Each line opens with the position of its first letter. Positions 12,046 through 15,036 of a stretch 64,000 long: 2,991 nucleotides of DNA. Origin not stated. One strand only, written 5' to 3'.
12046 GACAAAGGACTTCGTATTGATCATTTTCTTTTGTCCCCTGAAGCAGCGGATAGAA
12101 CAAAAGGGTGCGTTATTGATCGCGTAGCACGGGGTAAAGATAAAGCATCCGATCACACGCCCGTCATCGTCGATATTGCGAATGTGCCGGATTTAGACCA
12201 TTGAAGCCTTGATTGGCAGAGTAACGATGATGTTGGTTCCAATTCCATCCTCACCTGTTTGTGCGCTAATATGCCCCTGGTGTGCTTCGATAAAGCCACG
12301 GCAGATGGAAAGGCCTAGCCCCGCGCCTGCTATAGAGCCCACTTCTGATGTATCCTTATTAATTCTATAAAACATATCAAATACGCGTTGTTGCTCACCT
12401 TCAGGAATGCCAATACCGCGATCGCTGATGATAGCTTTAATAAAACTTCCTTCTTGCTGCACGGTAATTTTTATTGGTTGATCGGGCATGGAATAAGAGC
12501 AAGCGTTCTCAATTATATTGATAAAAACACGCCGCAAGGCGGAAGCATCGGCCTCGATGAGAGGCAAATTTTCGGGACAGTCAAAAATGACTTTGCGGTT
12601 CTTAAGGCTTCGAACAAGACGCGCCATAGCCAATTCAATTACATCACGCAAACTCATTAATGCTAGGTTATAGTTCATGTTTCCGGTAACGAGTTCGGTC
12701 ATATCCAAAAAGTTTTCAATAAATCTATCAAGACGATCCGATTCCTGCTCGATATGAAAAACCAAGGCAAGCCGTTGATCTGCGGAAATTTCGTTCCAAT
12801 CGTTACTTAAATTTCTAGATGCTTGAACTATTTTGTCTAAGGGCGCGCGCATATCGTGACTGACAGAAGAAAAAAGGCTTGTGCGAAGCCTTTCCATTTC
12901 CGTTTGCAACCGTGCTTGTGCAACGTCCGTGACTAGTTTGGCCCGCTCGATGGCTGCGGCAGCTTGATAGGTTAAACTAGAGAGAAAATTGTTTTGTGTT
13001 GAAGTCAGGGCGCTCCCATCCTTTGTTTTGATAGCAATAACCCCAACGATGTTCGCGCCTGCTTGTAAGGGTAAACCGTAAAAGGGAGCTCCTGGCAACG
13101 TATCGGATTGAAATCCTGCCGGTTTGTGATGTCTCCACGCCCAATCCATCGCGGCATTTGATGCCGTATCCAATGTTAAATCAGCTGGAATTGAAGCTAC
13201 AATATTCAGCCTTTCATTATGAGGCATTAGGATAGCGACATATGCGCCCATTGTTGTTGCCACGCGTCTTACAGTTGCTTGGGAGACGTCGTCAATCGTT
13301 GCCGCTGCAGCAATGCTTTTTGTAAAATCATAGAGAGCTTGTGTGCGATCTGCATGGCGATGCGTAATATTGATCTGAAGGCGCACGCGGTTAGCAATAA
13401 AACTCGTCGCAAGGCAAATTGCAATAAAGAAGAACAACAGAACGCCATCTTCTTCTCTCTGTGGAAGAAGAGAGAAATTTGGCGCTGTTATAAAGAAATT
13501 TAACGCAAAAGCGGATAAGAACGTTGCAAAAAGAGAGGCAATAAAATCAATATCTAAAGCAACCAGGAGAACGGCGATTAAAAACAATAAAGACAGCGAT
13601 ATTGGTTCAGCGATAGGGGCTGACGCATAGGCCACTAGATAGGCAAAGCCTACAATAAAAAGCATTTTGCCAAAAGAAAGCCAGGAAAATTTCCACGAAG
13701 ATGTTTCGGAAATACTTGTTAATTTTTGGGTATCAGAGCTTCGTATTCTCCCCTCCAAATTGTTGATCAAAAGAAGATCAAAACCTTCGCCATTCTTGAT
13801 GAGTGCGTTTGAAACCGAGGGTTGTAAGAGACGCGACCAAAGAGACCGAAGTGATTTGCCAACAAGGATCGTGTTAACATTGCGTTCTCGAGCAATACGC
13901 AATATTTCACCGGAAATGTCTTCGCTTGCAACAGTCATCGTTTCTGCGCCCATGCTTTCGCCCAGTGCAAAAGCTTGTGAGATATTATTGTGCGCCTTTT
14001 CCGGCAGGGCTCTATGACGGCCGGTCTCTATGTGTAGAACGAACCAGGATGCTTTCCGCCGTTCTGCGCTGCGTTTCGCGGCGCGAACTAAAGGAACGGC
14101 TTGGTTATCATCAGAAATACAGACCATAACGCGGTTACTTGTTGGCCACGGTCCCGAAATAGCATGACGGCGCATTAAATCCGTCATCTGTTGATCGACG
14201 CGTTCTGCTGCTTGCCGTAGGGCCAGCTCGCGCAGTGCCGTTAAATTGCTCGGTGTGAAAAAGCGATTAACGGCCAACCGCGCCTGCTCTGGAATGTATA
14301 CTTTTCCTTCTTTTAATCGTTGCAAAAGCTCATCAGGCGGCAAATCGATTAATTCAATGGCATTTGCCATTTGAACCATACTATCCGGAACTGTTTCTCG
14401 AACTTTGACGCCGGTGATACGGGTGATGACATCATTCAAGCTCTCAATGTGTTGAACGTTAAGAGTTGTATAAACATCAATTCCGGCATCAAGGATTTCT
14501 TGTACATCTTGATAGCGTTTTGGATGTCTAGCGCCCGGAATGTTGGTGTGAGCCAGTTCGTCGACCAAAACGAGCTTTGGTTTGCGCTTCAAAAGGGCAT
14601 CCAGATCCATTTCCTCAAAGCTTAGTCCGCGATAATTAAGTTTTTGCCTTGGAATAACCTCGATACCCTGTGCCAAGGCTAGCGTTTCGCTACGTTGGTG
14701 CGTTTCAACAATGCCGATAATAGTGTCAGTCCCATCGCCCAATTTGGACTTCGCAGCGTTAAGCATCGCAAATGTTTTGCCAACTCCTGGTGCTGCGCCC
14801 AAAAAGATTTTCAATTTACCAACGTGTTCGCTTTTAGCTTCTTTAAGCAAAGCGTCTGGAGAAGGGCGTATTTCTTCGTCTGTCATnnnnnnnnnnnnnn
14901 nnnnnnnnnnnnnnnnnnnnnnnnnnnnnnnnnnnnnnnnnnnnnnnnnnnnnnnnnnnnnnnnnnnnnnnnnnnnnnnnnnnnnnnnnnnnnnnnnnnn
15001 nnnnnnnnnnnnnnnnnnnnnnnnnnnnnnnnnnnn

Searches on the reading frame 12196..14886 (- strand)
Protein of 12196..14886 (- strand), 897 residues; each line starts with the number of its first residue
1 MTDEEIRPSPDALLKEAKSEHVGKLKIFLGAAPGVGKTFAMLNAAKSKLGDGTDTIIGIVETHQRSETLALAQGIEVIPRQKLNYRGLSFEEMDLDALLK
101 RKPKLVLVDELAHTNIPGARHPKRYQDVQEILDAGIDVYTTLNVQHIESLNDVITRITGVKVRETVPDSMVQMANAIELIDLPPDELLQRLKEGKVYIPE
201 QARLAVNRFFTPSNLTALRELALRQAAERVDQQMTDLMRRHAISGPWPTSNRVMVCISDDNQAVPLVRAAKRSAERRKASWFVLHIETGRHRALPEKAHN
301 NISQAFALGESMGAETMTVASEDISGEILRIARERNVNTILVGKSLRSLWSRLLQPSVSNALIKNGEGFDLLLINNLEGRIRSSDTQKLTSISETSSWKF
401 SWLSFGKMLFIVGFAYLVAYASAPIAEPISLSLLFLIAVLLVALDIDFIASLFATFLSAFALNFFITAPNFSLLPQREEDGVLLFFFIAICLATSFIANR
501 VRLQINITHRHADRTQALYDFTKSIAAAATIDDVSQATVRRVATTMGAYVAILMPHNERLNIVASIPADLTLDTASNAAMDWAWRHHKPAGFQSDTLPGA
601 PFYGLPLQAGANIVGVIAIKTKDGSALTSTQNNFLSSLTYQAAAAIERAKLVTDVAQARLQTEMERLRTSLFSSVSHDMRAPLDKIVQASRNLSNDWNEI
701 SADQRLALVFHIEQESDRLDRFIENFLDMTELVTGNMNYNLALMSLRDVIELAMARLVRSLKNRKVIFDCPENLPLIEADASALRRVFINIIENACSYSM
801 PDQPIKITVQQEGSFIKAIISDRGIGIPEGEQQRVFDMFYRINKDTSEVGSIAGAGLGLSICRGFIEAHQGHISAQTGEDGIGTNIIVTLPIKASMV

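Call 72: find_encoding_contigs(protein=window:12196-14886:-, flank=10000, max_places=1)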
Protein window:12196-14886:- (897 aa): 3 contigs read that carry it; 1 place shown.
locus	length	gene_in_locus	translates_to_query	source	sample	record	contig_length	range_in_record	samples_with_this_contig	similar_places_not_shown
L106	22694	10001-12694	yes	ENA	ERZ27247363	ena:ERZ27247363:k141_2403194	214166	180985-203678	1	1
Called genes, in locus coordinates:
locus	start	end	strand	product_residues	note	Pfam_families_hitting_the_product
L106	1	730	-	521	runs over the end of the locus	PF07549:Sec_GG (weak), PF21760:SecD_1st, PF22599:SecDF_P1_head, PF02355:SecD_SecF_C, PF03176:MMPL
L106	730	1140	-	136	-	PF02699:YajC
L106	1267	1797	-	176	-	PF09476:Pilus_CpaD (weak), PF00691:OmpA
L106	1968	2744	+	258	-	PF02405:MlaE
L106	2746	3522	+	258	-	PF00005:ABC_tran, PF13304:AAA_21 (faint)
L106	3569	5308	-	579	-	PF01268:FTHFS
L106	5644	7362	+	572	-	PF03814:KdpA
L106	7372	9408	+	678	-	PF00122:E1-E2_ATPase, PF00702:Hydrolase, PF12710:HAD (faint)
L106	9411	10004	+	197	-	PF02669:KdpC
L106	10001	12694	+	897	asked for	PF02702:KdpD, PF00582:Usp, PF13493:DUF4118, PF13492:GAF_3, PF00512:HisKA (faint), PF02518:HATPase_c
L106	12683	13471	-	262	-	PF03372:Exo_endo_phos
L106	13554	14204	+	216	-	PF13649:Methyltransf_25 (weak)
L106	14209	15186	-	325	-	PF01464:SLT (weak)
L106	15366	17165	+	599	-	PF02771:Acyl-CoA_dh_N, PF02770:Acyl-CoA_dh_M, PF00441:Acyl-CoA_dh_1, PF08028:Acyl-CoA_dh_2, PF22924:ACOX_C_alpha1, PF12806:Acyl-CoA_dh_C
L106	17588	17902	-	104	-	PF02049:FliE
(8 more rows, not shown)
